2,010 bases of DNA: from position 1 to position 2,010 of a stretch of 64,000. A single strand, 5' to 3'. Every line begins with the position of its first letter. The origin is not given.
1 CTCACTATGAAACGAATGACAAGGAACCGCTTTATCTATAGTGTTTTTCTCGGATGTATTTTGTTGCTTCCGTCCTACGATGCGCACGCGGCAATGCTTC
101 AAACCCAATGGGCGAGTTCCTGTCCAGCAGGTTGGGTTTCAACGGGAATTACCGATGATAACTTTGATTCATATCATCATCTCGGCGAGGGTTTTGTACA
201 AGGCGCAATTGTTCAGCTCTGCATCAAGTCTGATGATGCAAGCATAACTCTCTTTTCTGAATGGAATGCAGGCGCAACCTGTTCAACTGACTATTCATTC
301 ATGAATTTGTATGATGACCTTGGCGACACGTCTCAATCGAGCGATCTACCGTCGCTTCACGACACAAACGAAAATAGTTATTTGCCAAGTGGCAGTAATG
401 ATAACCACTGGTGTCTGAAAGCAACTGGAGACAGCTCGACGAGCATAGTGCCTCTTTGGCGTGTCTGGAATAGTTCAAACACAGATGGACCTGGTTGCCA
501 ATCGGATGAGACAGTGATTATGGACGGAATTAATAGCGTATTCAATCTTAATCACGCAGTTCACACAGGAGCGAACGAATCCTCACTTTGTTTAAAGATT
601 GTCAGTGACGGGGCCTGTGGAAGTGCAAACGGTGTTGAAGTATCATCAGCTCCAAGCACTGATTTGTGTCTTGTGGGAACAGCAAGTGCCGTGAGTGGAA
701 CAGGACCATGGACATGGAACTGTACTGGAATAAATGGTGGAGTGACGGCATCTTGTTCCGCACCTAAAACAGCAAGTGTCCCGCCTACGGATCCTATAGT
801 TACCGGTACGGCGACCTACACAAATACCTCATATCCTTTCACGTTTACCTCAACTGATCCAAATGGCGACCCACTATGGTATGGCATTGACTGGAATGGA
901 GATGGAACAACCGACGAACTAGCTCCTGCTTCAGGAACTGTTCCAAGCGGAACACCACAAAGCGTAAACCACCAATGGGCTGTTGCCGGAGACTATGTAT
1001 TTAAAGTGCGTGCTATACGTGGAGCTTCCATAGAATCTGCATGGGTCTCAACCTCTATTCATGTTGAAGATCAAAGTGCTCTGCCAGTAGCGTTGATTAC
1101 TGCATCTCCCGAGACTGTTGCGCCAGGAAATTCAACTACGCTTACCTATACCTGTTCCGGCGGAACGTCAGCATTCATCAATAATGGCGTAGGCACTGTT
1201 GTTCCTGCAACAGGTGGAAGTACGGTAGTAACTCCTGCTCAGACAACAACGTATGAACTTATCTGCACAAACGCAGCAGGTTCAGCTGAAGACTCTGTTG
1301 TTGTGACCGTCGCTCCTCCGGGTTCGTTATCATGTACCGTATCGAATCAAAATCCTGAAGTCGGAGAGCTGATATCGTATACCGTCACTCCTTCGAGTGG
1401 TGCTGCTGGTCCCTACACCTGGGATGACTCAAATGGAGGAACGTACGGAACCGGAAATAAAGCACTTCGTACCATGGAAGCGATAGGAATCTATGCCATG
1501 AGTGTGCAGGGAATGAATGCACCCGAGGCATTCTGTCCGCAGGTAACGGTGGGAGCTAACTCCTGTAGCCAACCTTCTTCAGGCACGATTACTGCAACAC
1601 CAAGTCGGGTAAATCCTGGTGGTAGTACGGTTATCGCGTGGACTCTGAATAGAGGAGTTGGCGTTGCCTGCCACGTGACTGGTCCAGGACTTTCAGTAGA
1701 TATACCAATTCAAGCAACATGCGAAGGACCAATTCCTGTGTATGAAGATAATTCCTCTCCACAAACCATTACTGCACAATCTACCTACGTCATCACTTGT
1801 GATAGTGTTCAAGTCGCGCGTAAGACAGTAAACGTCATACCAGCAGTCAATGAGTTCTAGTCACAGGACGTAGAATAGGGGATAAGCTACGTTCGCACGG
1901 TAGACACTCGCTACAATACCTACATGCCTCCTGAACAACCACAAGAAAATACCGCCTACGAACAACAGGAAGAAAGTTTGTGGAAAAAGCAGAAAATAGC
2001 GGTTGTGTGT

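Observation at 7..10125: Repeated cassette: secreted Cys/Thr-rich CARDB/Ig-like proteins paired with single-pass membrane proteins, next to a soluble VirD4/TraD-like ATPase. Candidate undescribed surface or secretion system.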

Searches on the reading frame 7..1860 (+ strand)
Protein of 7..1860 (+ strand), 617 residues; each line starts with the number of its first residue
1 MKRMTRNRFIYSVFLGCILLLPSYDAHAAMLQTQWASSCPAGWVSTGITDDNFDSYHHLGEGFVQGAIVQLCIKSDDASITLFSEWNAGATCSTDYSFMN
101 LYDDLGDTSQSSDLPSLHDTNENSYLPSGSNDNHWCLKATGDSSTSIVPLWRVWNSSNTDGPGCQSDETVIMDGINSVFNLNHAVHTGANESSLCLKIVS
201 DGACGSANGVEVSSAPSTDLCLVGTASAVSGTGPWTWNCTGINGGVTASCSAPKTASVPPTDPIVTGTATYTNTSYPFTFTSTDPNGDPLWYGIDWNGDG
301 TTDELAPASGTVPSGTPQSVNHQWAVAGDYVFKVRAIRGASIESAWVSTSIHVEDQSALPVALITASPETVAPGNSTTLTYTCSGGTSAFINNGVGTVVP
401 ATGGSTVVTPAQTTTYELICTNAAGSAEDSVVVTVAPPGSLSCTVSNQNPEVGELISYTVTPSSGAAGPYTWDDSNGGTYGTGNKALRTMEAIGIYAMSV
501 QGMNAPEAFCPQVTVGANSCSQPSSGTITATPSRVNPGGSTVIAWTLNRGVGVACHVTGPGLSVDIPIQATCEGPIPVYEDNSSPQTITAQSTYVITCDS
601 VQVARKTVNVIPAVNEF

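Call 3: search_protein_families(library=pfam, proteins=[window:7-1860:+], max_evalue=0.1)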
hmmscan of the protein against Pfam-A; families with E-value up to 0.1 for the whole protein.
window:7-1860:+ (617 aa): 0 families

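Call 4: search_protein_families(library=ncbifam, proteins=[window:7-1860:+], max_evalue=0.1)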
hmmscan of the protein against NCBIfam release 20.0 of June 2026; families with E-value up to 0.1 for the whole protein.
window:7-1860:+ (617 aa): 1 family
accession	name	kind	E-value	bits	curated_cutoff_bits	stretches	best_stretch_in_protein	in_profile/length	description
NF058638.1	AlkPhosPhoDBac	equivalog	0.032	12.5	1000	1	271-356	51-129/574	alkaline phosphatase PhoD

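Call 76: search_protein_families(library=padloc, proteins=[window:7-1860:+], max_evalue=0.01)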
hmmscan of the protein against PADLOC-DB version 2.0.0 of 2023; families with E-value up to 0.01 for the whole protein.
window:7-1860:+ (617 aa): 0 families
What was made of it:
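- Tried and rejected: PADLOC gave no defence-system match for the cassette (call 76).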
